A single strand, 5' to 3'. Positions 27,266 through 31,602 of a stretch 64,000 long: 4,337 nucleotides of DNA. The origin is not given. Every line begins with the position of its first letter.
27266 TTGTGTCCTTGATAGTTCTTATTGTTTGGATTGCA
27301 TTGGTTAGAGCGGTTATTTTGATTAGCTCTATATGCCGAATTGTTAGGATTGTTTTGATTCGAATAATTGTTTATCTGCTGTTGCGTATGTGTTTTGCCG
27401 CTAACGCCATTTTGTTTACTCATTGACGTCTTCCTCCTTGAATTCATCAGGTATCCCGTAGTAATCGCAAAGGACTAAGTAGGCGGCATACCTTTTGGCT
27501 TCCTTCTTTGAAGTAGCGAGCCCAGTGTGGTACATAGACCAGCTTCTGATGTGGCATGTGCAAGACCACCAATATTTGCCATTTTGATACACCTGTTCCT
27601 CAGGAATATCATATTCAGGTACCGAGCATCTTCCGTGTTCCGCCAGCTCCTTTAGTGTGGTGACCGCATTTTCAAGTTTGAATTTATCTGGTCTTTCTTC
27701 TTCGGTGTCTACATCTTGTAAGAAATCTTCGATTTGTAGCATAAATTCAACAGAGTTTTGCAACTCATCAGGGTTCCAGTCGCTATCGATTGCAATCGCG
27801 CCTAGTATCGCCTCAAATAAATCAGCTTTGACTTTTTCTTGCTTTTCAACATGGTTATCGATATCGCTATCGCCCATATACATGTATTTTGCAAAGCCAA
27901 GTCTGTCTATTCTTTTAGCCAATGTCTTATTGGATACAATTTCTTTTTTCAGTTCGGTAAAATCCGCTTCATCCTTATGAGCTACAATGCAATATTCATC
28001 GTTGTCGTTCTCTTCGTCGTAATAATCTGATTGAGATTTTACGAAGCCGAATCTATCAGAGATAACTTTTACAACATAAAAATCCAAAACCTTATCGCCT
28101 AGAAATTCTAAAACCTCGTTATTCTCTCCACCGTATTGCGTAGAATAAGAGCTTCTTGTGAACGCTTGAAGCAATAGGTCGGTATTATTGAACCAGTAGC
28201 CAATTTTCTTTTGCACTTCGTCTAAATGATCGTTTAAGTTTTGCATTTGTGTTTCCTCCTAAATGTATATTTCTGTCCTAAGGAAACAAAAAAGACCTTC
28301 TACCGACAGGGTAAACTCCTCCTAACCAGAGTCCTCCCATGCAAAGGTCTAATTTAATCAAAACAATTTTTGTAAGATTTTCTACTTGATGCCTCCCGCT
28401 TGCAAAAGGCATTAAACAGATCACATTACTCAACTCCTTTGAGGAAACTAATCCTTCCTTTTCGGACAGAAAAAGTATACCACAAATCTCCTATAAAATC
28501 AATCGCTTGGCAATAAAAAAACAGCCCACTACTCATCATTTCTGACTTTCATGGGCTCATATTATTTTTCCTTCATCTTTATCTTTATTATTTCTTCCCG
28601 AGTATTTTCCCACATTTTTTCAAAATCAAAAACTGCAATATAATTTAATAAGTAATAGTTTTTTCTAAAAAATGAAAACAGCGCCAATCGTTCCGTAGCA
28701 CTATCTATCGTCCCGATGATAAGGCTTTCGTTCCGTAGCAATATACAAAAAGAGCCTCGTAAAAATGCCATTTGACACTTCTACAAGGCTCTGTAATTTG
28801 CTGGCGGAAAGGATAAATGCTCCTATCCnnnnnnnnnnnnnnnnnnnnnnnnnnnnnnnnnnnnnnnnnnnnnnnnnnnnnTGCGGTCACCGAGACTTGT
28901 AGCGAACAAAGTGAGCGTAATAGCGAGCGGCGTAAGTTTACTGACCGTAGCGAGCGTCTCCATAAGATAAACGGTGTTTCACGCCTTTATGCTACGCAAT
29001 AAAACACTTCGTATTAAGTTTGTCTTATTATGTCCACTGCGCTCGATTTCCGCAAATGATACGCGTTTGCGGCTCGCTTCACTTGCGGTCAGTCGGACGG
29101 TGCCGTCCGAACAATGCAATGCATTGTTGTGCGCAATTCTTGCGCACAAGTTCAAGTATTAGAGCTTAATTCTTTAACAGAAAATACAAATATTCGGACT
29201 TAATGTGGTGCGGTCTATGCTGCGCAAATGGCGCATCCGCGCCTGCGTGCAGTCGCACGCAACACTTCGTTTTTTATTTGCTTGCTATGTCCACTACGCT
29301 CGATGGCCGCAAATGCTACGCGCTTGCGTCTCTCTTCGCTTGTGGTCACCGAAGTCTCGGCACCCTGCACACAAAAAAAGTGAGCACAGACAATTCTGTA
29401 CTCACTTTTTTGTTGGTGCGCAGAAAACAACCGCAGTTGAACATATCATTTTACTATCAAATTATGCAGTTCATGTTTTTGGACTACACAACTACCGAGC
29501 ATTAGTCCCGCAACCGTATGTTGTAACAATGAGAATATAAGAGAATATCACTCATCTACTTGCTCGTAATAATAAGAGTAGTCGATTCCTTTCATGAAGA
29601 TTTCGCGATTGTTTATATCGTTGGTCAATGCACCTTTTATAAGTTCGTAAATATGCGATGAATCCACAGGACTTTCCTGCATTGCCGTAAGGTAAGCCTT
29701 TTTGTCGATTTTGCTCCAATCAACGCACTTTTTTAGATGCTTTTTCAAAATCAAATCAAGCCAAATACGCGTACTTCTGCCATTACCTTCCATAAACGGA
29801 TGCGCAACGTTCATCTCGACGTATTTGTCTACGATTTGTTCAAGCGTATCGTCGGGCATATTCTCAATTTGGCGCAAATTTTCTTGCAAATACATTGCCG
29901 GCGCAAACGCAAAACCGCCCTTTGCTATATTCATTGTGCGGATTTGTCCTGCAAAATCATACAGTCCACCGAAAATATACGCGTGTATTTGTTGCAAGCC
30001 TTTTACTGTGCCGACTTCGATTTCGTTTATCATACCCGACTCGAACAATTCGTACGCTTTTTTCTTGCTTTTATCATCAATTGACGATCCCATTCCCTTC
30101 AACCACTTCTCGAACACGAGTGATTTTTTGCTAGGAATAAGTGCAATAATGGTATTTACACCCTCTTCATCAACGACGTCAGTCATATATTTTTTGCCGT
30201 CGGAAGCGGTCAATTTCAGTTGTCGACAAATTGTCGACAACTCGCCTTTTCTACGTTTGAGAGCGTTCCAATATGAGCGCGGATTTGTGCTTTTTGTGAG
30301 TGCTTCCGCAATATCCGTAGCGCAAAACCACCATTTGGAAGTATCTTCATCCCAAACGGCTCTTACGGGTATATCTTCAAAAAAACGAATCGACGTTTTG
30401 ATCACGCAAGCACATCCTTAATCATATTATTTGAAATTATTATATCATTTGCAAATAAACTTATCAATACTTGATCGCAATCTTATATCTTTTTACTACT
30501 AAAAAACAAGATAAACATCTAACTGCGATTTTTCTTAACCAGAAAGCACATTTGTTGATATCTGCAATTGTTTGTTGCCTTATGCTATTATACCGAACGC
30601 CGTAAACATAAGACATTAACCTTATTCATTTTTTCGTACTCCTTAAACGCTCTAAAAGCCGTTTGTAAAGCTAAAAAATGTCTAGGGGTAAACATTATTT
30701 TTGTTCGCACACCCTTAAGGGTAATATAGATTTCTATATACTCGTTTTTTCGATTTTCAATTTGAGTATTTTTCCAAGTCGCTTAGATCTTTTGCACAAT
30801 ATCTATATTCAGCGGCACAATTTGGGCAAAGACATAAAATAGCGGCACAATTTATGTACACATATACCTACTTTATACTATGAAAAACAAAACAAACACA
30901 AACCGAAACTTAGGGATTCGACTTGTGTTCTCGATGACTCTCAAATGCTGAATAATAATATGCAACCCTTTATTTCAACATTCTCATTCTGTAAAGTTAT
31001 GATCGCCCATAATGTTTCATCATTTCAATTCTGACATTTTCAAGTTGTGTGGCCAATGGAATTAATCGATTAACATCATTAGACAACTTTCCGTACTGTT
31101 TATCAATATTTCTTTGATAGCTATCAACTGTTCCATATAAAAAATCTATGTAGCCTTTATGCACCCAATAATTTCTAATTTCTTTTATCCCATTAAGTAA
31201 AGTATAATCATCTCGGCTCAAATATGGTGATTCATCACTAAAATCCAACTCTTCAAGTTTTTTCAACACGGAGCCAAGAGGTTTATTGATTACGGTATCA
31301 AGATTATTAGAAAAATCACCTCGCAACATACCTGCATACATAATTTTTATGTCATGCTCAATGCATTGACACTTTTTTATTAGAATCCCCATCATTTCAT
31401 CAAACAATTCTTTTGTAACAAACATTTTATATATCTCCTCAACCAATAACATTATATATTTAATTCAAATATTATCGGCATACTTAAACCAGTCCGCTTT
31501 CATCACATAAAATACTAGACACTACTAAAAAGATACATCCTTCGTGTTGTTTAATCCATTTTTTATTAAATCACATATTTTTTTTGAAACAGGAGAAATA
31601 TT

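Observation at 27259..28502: Island-encoded RNase III translationally coupled to a 54-aa Asn/Gln-rich repeat peptide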

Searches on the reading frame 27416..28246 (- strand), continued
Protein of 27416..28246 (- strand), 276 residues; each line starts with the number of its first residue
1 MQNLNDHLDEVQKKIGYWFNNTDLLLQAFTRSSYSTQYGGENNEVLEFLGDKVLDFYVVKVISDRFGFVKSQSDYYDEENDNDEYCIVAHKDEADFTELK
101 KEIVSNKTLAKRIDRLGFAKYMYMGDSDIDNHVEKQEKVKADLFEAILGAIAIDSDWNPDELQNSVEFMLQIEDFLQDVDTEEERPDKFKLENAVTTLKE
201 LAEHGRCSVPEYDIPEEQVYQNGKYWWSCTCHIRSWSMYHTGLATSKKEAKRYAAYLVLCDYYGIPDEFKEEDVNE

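Call 77: search_protein_families(library=phrogs, proteins=[L098:2399-2686:+, L101:2100-2387:+, L213:86-2692:+, L098:46-1749:+, L101:1762-2112:+, L098:4139-4546:+, L098:4524-4805:+, L098:4747-6069:+, L217:2112-3692:+, L217:5236-6783:+], max_evalue=0.001)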
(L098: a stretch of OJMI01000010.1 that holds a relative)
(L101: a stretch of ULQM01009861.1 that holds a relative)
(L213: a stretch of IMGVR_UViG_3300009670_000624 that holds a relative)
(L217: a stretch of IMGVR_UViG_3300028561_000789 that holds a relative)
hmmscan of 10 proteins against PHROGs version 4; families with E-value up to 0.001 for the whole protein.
L098:2399-2686:+ (95 aa): 2 families
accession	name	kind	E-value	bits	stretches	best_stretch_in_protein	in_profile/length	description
phrog_1129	-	lysis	1.4e-12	48.5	1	8-94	10-85/86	holin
phrog_1299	-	lysis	1.5e-10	41.7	1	11-94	12-88/100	holin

L101:2100-2387:+ (95 aa): 2 families
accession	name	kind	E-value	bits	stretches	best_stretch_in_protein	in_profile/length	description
phrog_1009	-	unknown function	4.2e-10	40.6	1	12-94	6-87/103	-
phrog_3999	-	unknown function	0.00016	22.8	1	15-53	8-45/107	-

L213:86-2692:+ (868 aa): 0 families

L098:46-1749:+ (567 aa): 12 families
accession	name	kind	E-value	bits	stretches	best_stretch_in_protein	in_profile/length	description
phrog_1067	-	head and packaging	3.6e-72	245.2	1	4-365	243-540/991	minor head protein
phrog_5555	-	tail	1.6e-53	183.2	1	22-397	255-610/788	tail protein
phrog_9886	-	unknown function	2.1e-22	79.8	1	25-279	276-531/940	-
phrog_7043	-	tail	3.5e-16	60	1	18-330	264-556/1077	tail protein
phrog_13289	-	tail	4e-16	59.3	1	17-132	251-369/938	tail protein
phrog_12493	-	tail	1.4e-15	57.3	1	20-126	626-726/950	tail protein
phrog_1330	-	tail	7e-13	48.3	1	18-140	270-395/1361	tail protein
phrog_2270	-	unknown function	9.7e-13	48.9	1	8-143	239-368/637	-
phrog_33972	-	tail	6.5e-09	35.4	1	30-129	275-379/714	tail protein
phrog_8687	-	other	5.6e-07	29.3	1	19-131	155-273/599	tail protein with peptidase activity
phrog_1899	-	unknown function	9.9e-07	28.4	1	265-332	303-371/933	-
phrog_16040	-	head and packaging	0.00071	18.6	1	267-382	247-364/1254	virion structural protein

L101:1762-2112:+ (116 aa): 0 families

L098:4139-4546:+ (135 aa): 15 families
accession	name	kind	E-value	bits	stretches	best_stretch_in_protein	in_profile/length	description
phrog_2308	-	unknown function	1.3e-27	97.6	1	9-131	2-135/138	-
phrog_1271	-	DNA, RNA and nucleotide metabolism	1e-11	45.9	1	45-127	171-244/361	HNH endonuclease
phrog_5536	-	unknown function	2.5e-07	31.6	1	9-47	7-45/172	-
phrog_3855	-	DNA, RNA and nucleotide metabolism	3.4e-07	31.7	1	10-48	66-104/115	HTH DNA binding protein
phrog_15471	-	DNA, RNA and nucleotide metabolism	4e-06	27.8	0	95-127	101-133/183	HNH endonuclease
phrog_125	-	DNA, RNA and nucleotide metabolism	4.3e-06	27.4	1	12-60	168-216/254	DNA invertase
phrog_20494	-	unknown function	4.5e-05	24.8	0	54-82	7-33/115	-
phrog_1190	-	transcription regulation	6.1e-05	23.8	1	13-50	117-154/167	RNA polymerase sigma factor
phrog_4494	-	unknown function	7.1e-05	24.3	1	14-76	9-71/109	-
phrog_645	-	DNA, RNA and nucleotide metabolism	8.8e-05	23.7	1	9-51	23-66/196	Rnase E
phrog_11376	-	unknown function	0.00014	23.1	1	13-57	48-92/134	-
phrog_664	-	DNA, RNA and nucleotide metabolism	0.0002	22.3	1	6-53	83-130/210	DNA binding protein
phrog_351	-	transcription regulation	0.00021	21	1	12-63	678-734/928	RNA polymerase sigma factor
phrog_6050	-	DNA, RNA and nucleotide metabolism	0.00057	19.8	1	3-47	189-233/402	HNH endonuclease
phrog_1157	-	integration and excision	0.00091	19.5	0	15-54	9-49/422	transposase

L098:4524-4805:+ (93 aa): 1 family
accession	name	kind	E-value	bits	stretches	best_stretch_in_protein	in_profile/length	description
phrog_2996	-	unknown function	0.00045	21.3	1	11-45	11-45/54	-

L098:4747-6069:+ (440 aa): 4 families
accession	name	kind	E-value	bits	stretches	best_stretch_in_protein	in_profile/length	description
phrog_95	-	integration and excision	3.4e-119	400.3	1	2-423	71-481/651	integrase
phrog_125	-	DNA, RNA and nucleotide metabolism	4.5e-47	161.7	1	15-297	16-252/254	DNA invertase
phrog_6620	-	integration and excision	1.2e-07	32.4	1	20-124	57-156/201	transposase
phrog_7701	-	DNA, RNA and nucleotide metabolism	1.4e-07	32.9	1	173-214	3-44/137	DNA invertase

L217:2112-3692:+ (526 aa): 5 families
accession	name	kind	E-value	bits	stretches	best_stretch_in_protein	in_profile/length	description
phrog_95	-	integration and excision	4.5e-129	432.9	1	19-522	82-577/651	integrase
phrog_125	-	DNA, RNA and nucleotide metabolism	2.4e-48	165.9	1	18-307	13-251/254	DNA invertase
phrog_18012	-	unknown function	3.3e-17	63.8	1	425-526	2-103/104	-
phrog_6620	-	integration and excision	4.4e-07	30.7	1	23-148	54-172/201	transposase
phrog_7701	-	DNA, RNA and nucleotide metabolism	0.00061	21.1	0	184-257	6-67/137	DNA invertase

L217:5236-6783:+ (515 aa): 0 families

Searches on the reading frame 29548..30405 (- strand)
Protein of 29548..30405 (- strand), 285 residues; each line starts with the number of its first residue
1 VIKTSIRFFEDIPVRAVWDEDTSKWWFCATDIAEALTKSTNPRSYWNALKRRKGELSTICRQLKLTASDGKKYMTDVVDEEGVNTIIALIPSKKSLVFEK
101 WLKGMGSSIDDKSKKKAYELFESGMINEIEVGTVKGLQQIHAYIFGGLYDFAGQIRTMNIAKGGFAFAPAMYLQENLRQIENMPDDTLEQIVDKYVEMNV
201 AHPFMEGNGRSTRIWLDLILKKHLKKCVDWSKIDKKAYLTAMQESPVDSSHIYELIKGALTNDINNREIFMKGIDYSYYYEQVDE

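Call 3: search_protein_families(library=pfam, proteins=[window:29548-30405:-], max_evalue=0.01)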
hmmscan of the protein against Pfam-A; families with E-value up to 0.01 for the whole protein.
window:29548-30405:- (285 aa): 2 families
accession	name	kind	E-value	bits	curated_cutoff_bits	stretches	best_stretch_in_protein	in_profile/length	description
PF02661.23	Fic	-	6.9e-14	52.9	24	1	134-220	4-93/93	Fic/DOC family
PF02498.22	Bro-N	-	2.9e-09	37.8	25.6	1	14-103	2-91/96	BRO family, N-terminal domain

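Call 21: search_protein_families(library=ncbifam, proteins=[window:29548-30405:-], max_evalue=0.1)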
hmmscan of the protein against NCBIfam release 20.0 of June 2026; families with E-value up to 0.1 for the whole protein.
window:29548-30405:- (285 aa): 6 families
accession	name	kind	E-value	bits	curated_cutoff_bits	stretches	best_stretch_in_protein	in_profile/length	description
NF046029.1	ProtAdlyltaseNmFic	equivalog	2.2e-85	284.8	230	1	108-282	3-177/177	protein adenylyltransferase Fic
NF045983.1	ProtAdnltaseVbhT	equivalog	1.7e-13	50.5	800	1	116-269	41-202/419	type II toxin-antitoxin system protein adenylyltransferase VbhT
NF007672.0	PRK10347.1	equivalog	4.6e-13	49.3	181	1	128-248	46-180/200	putative adenosine monophosphate-protein transferase Fic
TIGR02613.1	mob_myst_B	hypoth_equivalog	1.8e-08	34.5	124.4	1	133-234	50-155/186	mobile mystery protein B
NF041469.2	spor_prot_SB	equivalog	0.0018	18.1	85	1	253-279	23-49/58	stage II sporulation protein SB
NF046030.1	ProtAdlyltaseSoFic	equivalog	0.072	12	550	0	196-220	187-211/361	protein adenylyltransferase Fic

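Call 22: search_protein_families(library=padloc, proteins=[window:29548-30405:-], max_evalue=0.1)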
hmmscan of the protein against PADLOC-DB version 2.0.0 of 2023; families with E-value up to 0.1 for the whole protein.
window:29548-30405:- (285 aa): 11 families
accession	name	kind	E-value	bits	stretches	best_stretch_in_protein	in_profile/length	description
PDLC04841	PDC-S04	-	1.5e-136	452.8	1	2-283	3-291/292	-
PDLC04842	PDC-S04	-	4.8e-90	298.7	1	107-284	17-194/202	-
PDLC04838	PDC-S04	-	1.5e-31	107.9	1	132-262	63-204/209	-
PDLC04839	PDC-S04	-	2.5e-30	103.7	1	127-261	54-203/205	-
PDLC04920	PDC-S13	-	3.1e-30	103.5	1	3-108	4-113/286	-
PDLC04840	PDC-S04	-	6.8e-09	33.8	1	184-271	138-223/227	-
PDLC04836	PDC-S04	-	1.9e-06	25.2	1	173-250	140-217/244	-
PDLC04837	PDC-S04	-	6.9e-06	23.5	1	173-248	136-211/234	-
PDLC03963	SoFic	-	0.00016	19.2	1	133-221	115-213/361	-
PDLC05078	PDC-S72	-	0.00016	18.9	1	139-163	107-131/377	-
PDLC04874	PDC-S05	-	0.006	14.1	1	38-101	42-105/165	-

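Call 23: search_protein_families(library=phrogs, proteins=[window:29548-30405:-], max_evalue=0.1)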
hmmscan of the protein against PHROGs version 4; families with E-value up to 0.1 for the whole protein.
window:29548-30405:- (285 aa): 10 families
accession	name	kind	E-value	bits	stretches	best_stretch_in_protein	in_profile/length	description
phrog_15286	-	unknown function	6.5e-22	78.8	1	3-107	4-112/274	-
phrog_12747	-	unknown function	1.6e-20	74.6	1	133-243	55-179/211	-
phrog_23170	-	unknown function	3.1e-07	31.3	1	136-244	46-171/191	-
phrog_5060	-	transcription regulation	1.5e-06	29.4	1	4-101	7-104/224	anti-repressor Ant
phrog_11900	-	unknown function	2.7e-06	28.1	1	173-263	125-220/230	-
phrog_5978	-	unknown function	2.4e-05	24.6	1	178-224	173-222/364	-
phrog_10690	-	unknown function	9.8e-05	22.5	1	134-236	199-318/346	-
phrog_9976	-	transcription regulation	0.00095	20.1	1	22-124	17-109/188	anti-repressor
phrog_2593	-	transcription regulation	0.0039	18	1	9-102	27-119/255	anti-repressor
phrog_2899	-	transcription regulation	0.012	16.2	1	23-102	25-97/263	anti-repressor Ant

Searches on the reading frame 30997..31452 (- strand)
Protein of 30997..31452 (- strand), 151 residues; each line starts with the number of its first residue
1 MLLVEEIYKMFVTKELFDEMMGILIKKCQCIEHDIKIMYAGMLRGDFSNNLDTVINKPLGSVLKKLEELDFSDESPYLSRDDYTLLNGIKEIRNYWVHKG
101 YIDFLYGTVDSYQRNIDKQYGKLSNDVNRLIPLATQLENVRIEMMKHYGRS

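Call 3: search_protein_families(library=pfam, proteins=[window:30997-31452:-], max_evalue=0.01)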
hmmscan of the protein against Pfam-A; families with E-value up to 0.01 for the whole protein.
window:30997-31452:- (151 aa): 0 families

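Call 21: search_protein_families(library=ncbifam, proteins=[window:30997-31452:-], max_evalue=0.1)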
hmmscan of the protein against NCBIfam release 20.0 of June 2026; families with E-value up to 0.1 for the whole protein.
window:30997-31452:- (151 aa): 0 families

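Call 22: search_protein_families(library=padloc, proteins=[window:30997-31452:-], max_evalue=0.1)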
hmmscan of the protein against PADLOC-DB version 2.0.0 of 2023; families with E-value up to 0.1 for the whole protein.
window:30997-31452:- (151 aa): 0 families

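Call 23: search_protein_families(library=phrogs, proteins=[window:30997-31452:-], max_evalue=0.1)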
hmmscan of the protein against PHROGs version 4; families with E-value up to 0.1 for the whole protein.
window:30997-31452:- (151 aa): 0 families

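Call 95: search_solved_structures(query=A8, max_evalue=10, show_alignments=2)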
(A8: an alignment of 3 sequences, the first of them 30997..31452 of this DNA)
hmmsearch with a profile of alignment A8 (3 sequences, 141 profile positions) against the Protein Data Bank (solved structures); distinct sequences matched with E-value up to 10: 3.
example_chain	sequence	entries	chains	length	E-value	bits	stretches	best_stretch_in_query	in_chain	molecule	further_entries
8fwd_1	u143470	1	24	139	0.076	16.3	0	47-68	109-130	O43-rpxdoc-EK1_B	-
7pq9_AAA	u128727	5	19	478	0.16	15.2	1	25-62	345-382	PLP-dependent aminotransferase family protein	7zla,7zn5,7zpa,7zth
3s4r_A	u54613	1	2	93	0.83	12.9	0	102-129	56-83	Vimentin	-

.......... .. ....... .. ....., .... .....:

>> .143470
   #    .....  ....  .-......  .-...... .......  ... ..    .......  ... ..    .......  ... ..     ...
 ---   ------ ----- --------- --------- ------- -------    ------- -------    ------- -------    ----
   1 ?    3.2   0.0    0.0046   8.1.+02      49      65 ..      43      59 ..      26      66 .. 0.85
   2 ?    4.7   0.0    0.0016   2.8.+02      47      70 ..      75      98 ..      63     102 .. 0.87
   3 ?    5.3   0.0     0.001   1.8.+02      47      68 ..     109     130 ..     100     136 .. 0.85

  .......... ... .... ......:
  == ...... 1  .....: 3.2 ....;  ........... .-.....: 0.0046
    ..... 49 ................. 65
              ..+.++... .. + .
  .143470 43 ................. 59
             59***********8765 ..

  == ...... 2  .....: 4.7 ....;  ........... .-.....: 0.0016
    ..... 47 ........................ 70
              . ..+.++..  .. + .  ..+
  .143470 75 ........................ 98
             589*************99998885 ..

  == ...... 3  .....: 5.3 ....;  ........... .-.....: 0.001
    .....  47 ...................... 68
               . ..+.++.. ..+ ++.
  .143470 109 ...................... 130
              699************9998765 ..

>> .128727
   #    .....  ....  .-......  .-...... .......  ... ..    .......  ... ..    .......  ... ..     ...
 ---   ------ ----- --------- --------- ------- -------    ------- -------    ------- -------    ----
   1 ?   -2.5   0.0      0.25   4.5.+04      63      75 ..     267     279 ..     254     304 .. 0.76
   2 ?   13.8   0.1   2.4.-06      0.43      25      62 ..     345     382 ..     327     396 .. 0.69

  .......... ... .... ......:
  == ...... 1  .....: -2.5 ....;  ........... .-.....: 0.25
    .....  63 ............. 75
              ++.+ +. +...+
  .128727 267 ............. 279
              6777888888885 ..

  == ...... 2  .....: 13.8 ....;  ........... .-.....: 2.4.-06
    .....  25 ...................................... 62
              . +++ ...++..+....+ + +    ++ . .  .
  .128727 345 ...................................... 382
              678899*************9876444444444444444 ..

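Call 96: find_related_loci(query=A8, collection=viral_contigs, flank=3000)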
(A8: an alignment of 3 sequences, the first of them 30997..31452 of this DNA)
Query A8 (151 aa) in viral_contigs; peptide patterns used: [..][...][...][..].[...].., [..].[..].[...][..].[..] (x = any residue, [..] = any of these).
167 stretches matched a pattern; 2 encode a relative of the query (tblastn E <= 1e-3); 2 distinct loci.
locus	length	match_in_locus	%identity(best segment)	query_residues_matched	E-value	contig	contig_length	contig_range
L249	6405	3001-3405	42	17-150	3e-31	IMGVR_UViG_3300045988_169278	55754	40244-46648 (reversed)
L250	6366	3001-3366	42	29-150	4e-27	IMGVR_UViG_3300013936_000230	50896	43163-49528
